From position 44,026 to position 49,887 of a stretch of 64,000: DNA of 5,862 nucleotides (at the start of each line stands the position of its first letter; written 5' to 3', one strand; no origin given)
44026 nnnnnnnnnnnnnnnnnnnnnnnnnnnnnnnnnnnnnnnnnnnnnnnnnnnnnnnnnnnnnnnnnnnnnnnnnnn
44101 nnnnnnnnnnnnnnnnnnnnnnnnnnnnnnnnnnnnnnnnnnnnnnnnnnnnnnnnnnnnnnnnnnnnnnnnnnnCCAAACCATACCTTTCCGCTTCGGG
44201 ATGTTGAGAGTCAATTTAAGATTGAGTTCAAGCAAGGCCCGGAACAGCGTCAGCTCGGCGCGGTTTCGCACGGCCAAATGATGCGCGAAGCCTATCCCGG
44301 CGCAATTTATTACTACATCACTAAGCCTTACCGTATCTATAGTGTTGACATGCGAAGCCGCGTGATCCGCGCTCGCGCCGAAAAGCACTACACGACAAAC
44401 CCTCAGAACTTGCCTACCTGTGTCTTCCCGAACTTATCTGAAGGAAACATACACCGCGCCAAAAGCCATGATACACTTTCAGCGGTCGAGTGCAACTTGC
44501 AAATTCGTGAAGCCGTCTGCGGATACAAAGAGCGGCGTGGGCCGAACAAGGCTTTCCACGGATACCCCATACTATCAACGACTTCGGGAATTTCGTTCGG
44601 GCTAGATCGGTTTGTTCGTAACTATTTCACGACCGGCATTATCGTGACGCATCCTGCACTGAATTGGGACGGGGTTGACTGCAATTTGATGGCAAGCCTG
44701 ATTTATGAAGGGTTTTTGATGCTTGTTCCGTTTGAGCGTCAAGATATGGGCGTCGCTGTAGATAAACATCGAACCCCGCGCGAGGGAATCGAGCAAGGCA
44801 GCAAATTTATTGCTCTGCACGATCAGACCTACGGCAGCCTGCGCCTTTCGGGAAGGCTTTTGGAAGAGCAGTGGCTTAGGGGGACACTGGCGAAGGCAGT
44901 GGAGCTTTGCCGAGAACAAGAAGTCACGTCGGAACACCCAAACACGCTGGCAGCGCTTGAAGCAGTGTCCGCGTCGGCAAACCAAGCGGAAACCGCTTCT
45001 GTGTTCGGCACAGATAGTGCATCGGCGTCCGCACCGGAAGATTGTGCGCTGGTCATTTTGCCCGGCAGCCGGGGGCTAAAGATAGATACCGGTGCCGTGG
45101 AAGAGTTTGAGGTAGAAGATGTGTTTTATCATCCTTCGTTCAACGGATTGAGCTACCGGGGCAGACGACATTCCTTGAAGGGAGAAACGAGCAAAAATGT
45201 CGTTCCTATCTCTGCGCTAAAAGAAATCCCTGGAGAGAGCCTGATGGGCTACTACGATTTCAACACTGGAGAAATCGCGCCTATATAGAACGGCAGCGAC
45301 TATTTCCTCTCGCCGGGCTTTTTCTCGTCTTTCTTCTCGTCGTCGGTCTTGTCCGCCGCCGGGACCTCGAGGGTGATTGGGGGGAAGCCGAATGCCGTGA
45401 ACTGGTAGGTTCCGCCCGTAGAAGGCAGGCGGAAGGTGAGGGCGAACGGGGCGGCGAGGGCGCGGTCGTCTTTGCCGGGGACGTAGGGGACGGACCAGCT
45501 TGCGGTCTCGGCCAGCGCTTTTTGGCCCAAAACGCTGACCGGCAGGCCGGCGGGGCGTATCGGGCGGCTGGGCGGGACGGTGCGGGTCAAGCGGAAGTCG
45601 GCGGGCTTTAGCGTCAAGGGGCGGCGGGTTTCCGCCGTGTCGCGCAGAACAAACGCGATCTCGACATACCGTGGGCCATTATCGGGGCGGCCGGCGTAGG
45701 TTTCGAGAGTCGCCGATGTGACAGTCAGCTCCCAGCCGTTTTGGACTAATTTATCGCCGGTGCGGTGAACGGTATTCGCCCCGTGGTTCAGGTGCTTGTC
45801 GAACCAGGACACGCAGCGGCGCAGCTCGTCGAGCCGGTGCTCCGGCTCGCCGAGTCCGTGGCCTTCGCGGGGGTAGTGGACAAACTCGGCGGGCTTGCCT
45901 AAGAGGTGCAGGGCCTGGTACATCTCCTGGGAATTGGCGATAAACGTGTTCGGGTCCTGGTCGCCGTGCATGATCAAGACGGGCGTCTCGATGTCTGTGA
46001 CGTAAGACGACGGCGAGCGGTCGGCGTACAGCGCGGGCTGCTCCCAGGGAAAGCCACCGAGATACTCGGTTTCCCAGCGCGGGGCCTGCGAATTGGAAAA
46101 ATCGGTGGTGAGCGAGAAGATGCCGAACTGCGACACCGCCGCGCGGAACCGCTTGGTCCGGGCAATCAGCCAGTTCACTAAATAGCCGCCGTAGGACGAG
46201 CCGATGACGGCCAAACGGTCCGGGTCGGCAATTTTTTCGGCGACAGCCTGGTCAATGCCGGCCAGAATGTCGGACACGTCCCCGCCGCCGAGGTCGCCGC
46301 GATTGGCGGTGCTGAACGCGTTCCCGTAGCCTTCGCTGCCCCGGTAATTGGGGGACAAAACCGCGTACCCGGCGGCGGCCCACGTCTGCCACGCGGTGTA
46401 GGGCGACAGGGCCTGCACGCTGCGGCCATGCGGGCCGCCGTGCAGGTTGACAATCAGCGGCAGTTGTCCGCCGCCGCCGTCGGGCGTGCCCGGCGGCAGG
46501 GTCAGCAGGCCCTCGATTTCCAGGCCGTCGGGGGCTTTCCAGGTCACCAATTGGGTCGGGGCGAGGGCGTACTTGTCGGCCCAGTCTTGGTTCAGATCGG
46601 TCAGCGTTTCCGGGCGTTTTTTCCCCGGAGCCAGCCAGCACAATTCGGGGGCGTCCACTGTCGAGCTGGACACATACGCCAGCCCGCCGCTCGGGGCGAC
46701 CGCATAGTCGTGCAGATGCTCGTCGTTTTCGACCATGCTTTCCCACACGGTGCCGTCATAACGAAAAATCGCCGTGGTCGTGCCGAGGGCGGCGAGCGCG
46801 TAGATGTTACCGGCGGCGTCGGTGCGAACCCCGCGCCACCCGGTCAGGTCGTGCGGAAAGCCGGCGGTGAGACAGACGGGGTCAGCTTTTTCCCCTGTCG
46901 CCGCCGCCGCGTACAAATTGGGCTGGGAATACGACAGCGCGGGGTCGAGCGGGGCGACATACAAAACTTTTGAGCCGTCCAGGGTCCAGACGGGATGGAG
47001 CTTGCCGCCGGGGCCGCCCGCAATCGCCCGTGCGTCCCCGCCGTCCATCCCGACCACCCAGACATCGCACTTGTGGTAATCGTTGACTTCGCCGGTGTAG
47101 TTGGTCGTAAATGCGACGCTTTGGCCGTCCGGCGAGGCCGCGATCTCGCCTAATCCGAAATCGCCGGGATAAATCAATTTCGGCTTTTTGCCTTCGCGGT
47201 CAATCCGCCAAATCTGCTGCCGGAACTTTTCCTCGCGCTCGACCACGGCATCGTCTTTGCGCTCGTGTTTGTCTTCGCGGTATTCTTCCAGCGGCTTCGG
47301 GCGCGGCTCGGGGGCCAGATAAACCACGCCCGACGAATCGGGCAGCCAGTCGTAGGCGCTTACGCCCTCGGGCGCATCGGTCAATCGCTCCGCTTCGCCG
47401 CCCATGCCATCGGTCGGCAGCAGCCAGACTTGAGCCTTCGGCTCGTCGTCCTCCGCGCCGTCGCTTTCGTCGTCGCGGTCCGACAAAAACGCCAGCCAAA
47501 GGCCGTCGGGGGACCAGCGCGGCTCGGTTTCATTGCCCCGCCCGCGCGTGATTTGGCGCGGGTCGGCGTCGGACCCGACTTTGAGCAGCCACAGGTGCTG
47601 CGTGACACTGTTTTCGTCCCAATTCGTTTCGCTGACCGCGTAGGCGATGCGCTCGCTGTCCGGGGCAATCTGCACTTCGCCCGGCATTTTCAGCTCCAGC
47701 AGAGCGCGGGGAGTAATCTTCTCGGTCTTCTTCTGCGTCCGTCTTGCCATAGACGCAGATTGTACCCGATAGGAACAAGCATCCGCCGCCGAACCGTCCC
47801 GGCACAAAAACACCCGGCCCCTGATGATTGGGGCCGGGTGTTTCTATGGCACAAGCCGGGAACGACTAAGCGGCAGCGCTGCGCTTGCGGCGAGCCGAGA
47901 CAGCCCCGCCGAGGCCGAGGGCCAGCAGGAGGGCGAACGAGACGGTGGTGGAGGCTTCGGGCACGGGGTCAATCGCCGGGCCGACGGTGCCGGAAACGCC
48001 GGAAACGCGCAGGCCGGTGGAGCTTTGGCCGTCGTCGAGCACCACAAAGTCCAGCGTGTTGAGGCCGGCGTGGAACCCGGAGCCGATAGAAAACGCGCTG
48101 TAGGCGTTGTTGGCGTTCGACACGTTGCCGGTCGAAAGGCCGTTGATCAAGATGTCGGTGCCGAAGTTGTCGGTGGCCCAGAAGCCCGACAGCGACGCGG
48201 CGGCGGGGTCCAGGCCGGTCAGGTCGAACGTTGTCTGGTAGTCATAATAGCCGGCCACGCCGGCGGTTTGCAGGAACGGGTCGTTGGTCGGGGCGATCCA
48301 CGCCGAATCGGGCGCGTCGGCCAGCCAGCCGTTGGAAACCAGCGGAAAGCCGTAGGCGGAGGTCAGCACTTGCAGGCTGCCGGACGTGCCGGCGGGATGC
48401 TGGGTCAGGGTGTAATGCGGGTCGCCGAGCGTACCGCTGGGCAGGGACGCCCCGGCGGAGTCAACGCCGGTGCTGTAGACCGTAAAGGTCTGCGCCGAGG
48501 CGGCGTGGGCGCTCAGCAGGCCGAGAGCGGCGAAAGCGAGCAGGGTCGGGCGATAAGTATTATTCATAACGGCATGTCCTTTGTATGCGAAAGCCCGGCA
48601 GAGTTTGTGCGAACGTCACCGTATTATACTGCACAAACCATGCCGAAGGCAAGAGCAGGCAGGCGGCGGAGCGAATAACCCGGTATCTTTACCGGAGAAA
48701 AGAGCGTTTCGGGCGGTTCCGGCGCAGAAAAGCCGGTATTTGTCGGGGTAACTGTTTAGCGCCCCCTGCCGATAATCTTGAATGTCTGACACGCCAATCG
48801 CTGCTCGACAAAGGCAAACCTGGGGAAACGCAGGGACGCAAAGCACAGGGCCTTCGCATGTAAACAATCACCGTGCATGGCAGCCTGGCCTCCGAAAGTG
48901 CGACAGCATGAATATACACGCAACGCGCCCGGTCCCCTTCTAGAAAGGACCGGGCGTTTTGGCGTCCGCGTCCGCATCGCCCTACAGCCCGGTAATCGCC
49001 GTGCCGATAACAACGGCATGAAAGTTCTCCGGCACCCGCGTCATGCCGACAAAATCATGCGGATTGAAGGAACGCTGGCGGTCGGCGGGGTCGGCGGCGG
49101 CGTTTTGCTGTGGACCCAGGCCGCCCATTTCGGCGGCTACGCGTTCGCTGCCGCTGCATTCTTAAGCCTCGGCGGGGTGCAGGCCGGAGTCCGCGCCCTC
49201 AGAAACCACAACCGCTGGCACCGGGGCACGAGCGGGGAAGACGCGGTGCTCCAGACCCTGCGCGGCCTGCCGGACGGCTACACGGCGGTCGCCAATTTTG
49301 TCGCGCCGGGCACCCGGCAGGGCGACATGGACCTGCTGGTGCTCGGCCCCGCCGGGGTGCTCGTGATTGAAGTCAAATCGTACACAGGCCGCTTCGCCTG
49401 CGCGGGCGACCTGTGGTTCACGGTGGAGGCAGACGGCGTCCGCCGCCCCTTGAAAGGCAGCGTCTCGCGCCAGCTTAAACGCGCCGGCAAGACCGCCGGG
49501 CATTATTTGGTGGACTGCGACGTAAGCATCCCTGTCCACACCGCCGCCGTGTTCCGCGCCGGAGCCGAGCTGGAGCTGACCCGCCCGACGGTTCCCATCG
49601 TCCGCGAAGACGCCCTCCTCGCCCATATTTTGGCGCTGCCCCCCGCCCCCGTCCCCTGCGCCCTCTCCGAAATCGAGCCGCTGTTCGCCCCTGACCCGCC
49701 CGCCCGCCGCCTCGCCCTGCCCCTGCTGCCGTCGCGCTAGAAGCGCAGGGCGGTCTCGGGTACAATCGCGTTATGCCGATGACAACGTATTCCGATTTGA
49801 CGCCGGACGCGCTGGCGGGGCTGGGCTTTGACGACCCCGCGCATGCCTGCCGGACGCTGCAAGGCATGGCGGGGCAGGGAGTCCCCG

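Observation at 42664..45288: Low-GC YprA/MrfA-like SF2 helicase at the island boundary, a possible stand-alone defence helicase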

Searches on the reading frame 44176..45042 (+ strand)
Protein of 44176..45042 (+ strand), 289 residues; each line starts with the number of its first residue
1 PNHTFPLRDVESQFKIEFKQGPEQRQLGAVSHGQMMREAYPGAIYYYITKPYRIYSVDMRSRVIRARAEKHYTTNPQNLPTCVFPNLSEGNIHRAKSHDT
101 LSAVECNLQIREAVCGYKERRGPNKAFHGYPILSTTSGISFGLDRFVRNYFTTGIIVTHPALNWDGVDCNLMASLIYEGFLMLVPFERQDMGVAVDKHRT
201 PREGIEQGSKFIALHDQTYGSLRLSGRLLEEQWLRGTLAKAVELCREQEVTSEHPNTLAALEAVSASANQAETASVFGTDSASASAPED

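Call 78: search_solved_structures(query=A4, max_evalue=10, show_alignments=3)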
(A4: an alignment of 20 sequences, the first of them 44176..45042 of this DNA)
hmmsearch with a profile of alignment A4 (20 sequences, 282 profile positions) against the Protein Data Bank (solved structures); distinct sequences matched with E-value up to 10: 2.
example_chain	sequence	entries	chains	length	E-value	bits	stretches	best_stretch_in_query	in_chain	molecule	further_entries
4n0g_A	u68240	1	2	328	1.3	11.3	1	182-260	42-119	Protein phosphatase 2C 37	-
6egc_A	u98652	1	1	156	6.8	8.9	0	216-267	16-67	SC_2L4HC2_23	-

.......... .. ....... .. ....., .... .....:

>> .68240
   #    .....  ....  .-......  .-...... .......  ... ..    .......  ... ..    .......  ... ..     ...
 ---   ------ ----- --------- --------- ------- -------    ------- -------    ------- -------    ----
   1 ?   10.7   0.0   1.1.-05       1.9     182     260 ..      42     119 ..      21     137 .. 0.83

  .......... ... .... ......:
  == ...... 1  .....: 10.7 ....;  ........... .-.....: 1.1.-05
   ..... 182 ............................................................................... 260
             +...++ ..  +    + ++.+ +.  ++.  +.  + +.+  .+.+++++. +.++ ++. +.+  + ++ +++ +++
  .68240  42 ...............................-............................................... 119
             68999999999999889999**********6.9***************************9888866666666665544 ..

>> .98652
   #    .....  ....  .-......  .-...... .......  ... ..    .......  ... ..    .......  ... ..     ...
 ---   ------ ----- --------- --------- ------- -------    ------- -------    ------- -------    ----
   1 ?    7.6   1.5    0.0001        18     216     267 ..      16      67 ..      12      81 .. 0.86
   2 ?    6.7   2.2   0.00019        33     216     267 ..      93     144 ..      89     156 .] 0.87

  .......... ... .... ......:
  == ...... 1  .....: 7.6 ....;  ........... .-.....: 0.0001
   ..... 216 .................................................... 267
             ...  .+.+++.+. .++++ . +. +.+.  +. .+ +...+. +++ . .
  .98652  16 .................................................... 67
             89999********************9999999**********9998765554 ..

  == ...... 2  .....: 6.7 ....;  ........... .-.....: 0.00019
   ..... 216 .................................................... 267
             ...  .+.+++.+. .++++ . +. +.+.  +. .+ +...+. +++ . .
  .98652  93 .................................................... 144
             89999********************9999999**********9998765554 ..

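Call 79: search_protein_families(library=pfam, alignment_id=A4, max_evalue=10)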
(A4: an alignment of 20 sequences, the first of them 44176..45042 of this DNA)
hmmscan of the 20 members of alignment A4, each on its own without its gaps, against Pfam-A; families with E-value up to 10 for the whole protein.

A. member 1, window:44176-45042:+ (289 aa): 0 families

B. families by the number of members that match (of 20 scanned): 4 families
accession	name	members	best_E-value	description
PF09369.15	MZB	4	0.0063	MrfA Zn-binding domain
PF11864.13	DUF3384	1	0.056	Domain of unknown function (DUF3384)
PF08499.17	PDEase_I_N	1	0.14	3'5'-cyclic nucleotide phosphodiesterase N-terminal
PF24325.1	DUF7495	1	0.22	Domain of unknown function (DUF7495)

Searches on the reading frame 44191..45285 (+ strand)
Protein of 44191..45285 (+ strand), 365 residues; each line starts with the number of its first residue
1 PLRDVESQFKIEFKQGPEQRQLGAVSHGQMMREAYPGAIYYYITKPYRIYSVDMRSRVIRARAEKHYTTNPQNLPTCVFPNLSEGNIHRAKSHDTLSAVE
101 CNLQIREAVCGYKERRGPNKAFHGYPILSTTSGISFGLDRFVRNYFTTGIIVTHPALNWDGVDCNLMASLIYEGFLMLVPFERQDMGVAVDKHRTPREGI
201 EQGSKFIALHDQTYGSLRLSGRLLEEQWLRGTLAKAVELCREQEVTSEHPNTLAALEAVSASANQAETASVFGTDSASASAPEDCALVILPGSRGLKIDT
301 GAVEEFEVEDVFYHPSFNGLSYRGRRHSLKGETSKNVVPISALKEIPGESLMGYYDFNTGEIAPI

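Call 65: search_protein_representatives(protein=window:44191-45285:+)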
Query: 365 residues. Proteins with E-value up to 0.001 (for the whole library): 349; up to 1e-10: 251; up to 1e-30: 112. The best 150 are listed.
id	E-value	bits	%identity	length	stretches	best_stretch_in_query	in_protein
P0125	6.1e-104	364.2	51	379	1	1-362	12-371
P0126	1.9e-103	362.6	49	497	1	1-362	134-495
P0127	2.7e-101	355.5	51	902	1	1-362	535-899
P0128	3.7e-101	355.1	51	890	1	1-362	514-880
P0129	9.1e-96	337.4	46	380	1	1-364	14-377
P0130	1.3e-92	327.0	47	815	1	1-362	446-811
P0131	4.8e-92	325.1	45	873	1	1-365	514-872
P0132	4.2e-90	318.7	46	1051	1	1-363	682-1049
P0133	9.4e-89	314.3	46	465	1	1-362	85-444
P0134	1.7e-87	310.1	46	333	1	30-362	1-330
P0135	2.9e-87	309.4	45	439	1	1-362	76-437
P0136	1.4e-86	307.1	45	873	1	1-364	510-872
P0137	2.1e-85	303.3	44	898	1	1-362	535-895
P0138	4.0e-85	302.4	47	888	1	1-363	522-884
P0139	7.1e-85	301.5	46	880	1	1-362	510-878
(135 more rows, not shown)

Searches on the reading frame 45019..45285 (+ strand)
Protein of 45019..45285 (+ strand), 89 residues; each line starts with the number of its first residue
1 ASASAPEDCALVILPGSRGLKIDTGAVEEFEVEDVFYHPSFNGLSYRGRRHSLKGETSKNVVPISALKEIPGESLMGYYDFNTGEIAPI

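Call 53: predict_structure(alignment_id=A3)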
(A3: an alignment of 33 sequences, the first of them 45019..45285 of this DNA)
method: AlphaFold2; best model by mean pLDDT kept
length: 89 residues; sequences in the alignment: 33
mean_pLDDT: 82.0   pTM: 0.66
mean pLDDT of the five models: 82.0, 79.5, 79.1, 76.3, 73.6
residues with pLDDT >= 90: 21; 70-90: 55; 50-70: 8; < 50: 5
segments of 3 or more residues with pLDDT < 50: 1-5
pLDDT, mean of each block of 10 residues (from residue 1): 57 90 83 87 87 71 89 88 86
secondary structure, 60 per line:
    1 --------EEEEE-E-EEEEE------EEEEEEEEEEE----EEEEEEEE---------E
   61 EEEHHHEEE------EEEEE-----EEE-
elements in order: E9-13 E17-21 E28-38 E43-50 E60-63 E67-69 E76-80 E86-88

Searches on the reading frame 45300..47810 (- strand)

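Call 6: search_protein_families(library=pfam, proteins=[window:45300-47810:-], max_evalue=0.01)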
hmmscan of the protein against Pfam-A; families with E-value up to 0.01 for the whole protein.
window:45300-47810:- (836 aa): 8 families
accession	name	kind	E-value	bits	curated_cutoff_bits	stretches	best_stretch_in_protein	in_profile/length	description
PF00326.27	Peptidase_S9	-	1.1e-53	182.3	22.6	1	475-676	8-212/213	Prolyl oligopeptidase family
PF20434.5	BD-FAE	-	1.4e-15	57.9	26.8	1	443-634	6-215/215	BD-FAE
PF07676.18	PD40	-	9.8e-15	54.5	20.9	1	84-113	1-30/38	WD40-like Beta Propeller Repeat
PF02129.25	Peptidase_S15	-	5.8e-12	46.3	23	1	431-583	4-149/262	X-Pro dipeptidyl-peptidase (S15 family)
PF01738.24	DLH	-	2e-09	37.8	21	1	477-659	37-194/217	Dienelactone hydrolase family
PF00561.26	Abhydrolase_1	-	1.3e-07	32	25.8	1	451-563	1-102/245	alpha/beta hydrolase fold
PF07859.19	Abhydrolase_3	-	4.5e-05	23.8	25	1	511-652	51-207/210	alpha/beta hydrolase fold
PF12146.15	Hydrolase_4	-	5.5e-05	23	27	0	605-648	188-229/239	Serine aminopeptidase, S33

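Call 7: search_protein_families(library=ncbifam, proteins=[window:45300-47810:-], max_evalue=0.01)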
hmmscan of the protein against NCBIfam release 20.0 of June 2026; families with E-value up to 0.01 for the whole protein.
window:45300-47810:- (836 aa): 10 families
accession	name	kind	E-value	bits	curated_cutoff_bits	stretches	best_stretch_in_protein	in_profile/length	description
NF053518.1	DipepPtdsDpp5Prph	equivalog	1.8e-61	208.5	900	3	333-674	309-654/655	dipeptidyl-peptidase Dpp5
NF033523.0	lasso_peptidase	equivalog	3.5e-46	158.2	400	2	358-674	318-637/638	Atxe2 family lasso peptide isopeptidase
NF050058.1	e_dPHAscl_type1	hypoth_equivalog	2.2e-14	53.6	150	1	443-634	15-204/276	extracellular catalytic domain type 1 short-chain-length polyhydroxyalkanoate depolymerase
TIGR02800.1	propeller_TolB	equivalog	7.5e-13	48.2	343.15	2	49-113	243-300/418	Tol-Pal system beta propeller repeat protein TolB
NF047920.1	lactonase_UilS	equivalog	2.1e-07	31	400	1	450-563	24-130/285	UilS family quorum-quenching N-acyl-homoserine lactonase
NF002183.0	PRK01029.1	equivalog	2.3e-06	26.9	405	1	46-166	286-389/429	Tol-Pal system protein TolB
TIGR01840.1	esterase_phb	subfamily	1.9e-05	24.3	107.85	1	443-619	6-180/213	PHB depolymerase family esterase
NF003780.0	PRK05371.1-1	subfamily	9e-05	21.1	642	1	595-691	293-388/594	Xaa-Pro dipeptidyl-peptidase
NF042968.1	AcxylEst_AxeA1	equivalog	0.0011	17.4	700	1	529-655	118-246/459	acetylxylan esterase AxeA1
NF052354.1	EstLipQMycob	equivalog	0.0094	14.6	700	0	511-638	218-360/418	esterase LipQ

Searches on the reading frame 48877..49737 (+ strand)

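Call 6: search_protein_families(library=pfam, proteins=[window:48877-49737:+], max_evalue=0.01)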
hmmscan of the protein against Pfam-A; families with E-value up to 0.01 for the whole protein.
window:48877-49737:+ (287 aa): 1 family
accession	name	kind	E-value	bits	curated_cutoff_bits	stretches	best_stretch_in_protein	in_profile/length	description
PF08378.17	NERD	-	6.8e-13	49.5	22.1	1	116-226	1-110/111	Nuclease-related domain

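Call 71: search_protein_families(library=pfam, proteins=[window:48877-49737:+], max_evalue=0.1)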
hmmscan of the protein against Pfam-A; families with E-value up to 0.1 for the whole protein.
window:48877-49737:+ (287 aa): 1 family
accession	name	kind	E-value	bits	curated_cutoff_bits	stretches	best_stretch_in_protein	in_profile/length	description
PF08378.17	NERD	-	6.8e-13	49.5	22.1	1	116-226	1-110/111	Nuclease-related domain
